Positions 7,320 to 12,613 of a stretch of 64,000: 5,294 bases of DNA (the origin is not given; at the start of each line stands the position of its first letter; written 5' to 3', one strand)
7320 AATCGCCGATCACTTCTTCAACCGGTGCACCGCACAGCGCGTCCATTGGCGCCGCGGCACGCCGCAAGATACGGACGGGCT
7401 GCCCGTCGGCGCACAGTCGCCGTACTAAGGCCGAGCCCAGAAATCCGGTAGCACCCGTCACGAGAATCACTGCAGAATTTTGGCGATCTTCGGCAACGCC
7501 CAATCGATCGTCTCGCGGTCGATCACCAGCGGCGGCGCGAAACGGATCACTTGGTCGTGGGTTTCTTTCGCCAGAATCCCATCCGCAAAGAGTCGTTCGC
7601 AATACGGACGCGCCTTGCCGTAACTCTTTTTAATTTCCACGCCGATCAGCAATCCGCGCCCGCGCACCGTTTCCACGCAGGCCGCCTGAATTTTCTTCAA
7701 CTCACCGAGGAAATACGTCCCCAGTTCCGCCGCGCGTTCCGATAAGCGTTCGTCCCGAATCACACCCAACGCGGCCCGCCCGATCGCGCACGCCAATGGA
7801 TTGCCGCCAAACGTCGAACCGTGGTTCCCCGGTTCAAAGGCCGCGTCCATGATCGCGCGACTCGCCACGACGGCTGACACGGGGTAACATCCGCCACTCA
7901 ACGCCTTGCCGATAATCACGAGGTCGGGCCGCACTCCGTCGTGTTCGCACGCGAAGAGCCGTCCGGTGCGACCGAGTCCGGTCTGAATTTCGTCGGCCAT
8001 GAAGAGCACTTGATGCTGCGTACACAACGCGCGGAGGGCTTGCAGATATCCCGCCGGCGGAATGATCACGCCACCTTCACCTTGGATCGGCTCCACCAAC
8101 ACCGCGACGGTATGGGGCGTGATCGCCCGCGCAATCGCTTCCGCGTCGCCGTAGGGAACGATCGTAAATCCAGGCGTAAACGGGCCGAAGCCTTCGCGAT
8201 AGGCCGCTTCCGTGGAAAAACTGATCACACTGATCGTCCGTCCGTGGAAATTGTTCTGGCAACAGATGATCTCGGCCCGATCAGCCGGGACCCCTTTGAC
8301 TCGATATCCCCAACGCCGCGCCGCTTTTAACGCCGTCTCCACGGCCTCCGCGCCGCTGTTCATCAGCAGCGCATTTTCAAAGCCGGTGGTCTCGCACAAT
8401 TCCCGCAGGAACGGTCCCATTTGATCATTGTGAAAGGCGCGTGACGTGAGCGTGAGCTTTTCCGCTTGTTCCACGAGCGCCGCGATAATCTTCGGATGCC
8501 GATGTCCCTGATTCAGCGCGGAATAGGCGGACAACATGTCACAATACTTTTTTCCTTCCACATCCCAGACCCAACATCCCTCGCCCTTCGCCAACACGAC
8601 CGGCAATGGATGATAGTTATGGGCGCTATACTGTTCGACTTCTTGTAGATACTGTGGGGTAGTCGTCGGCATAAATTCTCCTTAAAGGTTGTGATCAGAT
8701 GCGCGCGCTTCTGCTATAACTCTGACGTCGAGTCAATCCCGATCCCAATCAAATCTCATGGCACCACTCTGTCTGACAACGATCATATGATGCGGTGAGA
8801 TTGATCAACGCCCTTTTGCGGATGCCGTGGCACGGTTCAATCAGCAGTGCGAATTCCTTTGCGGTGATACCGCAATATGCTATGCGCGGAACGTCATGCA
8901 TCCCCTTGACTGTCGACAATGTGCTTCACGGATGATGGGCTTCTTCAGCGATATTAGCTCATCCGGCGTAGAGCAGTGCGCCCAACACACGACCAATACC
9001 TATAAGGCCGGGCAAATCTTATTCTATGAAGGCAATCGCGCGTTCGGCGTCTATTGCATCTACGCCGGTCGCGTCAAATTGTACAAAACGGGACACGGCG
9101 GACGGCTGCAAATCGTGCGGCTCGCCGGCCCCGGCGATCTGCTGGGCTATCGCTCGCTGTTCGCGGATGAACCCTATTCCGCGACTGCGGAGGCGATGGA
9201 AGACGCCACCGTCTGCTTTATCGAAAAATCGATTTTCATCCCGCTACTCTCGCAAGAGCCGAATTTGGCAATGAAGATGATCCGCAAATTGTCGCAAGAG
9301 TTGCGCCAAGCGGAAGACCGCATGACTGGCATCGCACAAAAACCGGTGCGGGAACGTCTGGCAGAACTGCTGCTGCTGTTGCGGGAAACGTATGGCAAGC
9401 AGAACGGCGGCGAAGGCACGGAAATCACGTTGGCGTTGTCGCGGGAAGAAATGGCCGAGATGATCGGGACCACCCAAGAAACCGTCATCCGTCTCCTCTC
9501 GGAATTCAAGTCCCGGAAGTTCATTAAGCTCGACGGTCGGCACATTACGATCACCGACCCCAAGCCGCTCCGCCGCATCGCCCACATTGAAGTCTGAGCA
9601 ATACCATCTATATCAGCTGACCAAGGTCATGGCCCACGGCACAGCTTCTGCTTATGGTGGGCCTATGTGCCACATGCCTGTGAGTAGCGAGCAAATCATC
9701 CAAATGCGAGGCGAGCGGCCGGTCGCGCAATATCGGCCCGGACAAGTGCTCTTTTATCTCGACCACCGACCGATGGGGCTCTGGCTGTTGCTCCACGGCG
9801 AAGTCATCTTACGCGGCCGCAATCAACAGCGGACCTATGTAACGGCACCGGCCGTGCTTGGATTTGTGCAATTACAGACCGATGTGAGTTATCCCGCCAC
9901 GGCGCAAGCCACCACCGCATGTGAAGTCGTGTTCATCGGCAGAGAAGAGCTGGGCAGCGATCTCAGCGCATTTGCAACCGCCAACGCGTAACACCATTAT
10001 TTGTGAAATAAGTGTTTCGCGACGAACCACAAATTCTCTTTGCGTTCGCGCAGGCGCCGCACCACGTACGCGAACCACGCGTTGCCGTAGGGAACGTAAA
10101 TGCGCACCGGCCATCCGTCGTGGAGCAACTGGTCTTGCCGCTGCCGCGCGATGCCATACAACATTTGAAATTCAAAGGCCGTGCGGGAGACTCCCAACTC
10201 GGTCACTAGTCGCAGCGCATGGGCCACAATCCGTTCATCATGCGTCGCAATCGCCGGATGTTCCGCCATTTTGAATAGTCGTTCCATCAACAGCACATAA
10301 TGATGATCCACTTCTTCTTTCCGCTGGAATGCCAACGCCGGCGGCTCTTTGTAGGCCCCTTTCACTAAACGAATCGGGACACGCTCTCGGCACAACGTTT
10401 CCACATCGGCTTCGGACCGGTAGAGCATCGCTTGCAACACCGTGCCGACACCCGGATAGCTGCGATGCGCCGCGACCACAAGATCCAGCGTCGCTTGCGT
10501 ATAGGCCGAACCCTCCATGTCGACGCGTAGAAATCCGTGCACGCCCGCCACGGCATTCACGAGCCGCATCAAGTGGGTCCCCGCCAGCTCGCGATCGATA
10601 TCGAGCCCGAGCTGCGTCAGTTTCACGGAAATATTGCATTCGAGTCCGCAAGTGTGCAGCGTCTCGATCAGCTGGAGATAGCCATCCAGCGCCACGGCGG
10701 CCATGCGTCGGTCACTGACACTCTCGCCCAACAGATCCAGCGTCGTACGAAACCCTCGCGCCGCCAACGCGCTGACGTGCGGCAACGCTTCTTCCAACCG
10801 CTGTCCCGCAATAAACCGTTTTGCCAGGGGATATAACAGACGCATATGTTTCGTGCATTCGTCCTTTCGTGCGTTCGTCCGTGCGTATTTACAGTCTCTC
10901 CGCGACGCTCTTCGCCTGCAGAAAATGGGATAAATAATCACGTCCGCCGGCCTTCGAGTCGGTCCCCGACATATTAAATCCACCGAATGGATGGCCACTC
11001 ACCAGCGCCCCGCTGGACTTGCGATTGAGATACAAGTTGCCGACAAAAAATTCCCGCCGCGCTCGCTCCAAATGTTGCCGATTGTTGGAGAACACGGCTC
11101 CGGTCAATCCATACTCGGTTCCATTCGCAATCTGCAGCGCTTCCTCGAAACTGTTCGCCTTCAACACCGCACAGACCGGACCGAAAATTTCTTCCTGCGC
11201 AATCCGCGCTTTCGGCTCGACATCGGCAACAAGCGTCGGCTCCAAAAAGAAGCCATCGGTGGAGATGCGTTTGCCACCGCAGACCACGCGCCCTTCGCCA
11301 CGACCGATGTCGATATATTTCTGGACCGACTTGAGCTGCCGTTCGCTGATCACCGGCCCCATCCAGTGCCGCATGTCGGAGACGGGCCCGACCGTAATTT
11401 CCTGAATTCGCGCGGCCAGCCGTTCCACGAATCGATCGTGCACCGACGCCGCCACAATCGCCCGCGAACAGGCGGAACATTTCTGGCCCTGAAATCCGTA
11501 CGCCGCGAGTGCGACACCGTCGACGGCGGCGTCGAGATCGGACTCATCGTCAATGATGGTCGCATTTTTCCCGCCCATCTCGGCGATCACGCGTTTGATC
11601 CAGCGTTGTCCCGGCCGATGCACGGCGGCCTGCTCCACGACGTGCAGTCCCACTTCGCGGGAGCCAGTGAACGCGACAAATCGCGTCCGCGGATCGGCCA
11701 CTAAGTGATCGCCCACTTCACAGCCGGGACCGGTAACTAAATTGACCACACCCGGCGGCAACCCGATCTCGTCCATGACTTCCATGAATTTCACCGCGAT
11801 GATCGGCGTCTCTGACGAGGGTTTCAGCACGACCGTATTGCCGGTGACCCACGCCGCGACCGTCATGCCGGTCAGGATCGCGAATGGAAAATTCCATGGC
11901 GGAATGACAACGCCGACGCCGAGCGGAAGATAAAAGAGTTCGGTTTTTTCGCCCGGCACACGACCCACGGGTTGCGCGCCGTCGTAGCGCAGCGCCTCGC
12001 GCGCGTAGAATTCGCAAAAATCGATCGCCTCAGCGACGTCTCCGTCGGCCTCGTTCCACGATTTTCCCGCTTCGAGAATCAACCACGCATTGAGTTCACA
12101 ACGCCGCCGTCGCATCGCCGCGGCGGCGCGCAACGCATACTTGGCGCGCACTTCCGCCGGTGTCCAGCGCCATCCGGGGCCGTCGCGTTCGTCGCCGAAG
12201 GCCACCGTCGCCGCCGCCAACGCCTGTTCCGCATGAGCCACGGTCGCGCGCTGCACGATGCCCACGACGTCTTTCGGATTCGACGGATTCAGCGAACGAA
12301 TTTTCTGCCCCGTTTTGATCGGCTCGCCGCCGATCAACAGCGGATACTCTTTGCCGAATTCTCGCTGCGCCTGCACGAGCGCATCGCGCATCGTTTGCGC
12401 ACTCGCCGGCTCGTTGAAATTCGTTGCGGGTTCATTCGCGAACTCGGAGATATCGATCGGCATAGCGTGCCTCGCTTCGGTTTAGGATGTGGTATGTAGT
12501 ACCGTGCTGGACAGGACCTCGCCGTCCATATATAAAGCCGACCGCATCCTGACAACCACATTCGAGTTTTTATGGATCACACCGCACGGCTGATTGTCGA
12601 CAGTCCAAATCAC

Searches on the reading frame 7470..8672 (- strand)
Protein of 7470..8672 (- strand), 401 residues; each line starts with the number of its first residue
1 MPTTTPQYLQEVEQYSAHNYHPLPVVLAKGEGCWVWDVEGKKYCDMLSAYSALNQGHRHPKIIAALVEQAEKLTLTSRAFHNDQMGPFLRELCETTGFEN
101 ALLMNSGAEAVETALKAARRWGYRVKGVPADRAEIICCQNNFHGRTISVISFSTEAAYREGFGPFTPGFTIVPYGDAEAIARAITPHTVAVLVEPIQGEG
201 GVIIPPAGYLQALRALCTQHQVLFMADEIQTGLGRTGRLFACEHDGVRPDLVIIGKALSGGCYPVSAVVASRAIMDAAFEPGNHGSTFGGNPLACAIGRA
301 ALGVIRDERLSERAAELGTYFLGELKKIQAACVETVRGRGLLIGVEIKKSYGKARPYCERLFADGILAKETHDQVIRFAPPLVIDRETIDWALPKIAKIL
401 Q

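Call 51: search_protein_families(library=pfam, proteins=[window:7470-8672:-], max_evalue=0.001)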
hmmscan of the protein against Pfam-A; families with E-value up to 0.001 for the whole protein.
window:7470-8672:- (401 aa): 2 families
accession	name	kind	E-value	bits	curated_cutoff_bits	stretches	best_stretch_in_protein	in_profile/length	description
PF00202.27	Aminotran_3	-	3.2e-131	438.2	30.5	1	15-400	1-403/403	Aminotransferase class-III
PF01041.23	DegT_DnrJ_EryC1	-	0.00018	21.3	19.8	1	84-227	25-145/360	DegT/DnrJ/EryC1/StrS aminotransferase family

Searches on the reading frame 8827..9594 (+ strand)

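Call 52: search_protein_families(library=pfam, proteins=[window:8827-9594:+], max_evalue=0.001)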
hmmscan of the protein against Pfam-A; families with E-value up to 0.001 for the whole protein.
window:8827-9594:+ (256 aa): 4 families
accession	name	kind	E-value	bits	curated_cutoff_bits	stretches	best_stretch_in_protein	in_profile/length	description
PF00027.35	cNMP_binding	-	6e-21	74.7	27.5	1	58-143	3-88/89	Cyclic nucleotide-binding domain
PF13545.12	HTH_Crp_2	-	6.6e-20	71.3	27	1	176-251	1-70/70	Crp-like helix-turn-helix domain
PF00325.26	Crp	-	1.8e-06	28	21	1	202-233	1-32/32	Bacterial regulatory proteins, crp family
PF25213.1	HVO_A0261_N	-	0.00059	20.1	35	0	204-243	25-64/86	HVO_A0261 N-terminal domain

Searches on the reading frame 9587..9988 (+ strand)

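Call 52: search_protein_families(library=pfam, proteins=[window:9587-9988:+], max_evalue=0.001)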
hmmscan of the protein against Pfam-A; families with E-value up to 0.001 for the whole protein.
window:9587-9988:+ (134 aa): 1 family
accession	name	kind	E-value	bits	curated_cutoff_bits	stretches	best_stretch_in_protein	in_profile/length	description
PF00027.35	cNMP_binding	-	5.4e-09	36.4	27.5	1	48-122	3-82/89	Cyclic nucleotide-binding domain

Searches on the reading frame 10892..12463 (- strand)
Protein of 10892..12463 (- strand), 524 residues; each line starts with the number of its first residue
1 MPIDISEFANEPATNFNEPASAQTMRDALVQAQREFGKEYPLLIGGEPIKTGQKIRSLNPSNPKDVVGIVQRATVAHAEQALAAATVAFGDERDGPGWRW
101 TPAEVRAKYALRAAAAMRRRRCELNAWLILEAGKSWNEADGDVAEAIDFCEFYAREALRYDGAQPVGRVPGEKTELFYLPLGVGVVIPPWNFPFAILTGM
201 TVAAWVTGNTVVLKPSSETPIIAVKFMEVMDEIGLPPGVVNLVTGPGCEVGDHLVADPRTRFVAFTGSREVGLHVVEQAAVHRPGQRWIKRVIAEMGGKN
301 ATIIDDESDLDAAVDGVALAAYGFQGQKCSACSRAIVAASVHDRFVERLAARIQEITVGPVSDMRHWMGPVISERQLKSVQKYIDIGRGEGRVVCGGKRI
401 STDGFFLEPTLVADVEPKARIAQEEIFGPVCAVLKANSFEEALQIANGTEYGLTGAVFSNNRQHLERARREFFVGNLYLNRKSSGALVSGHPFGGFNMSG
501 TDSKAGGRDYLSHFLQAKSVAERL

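Call 52: search_protein_families(library=pfam, proteins=[window:10892-12463:-], max_evalue=0.001)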
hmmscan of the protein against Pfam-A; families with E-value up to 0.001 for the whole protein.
window:10892-12463:- (524 aa): 1 family
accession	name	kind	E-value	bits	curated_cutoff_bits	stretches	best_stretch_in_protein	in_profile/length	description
PF00171.27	Aldedh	-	4.6e-144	480.8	23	1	53-520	7-461/461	Aldehyde dehydrogenase family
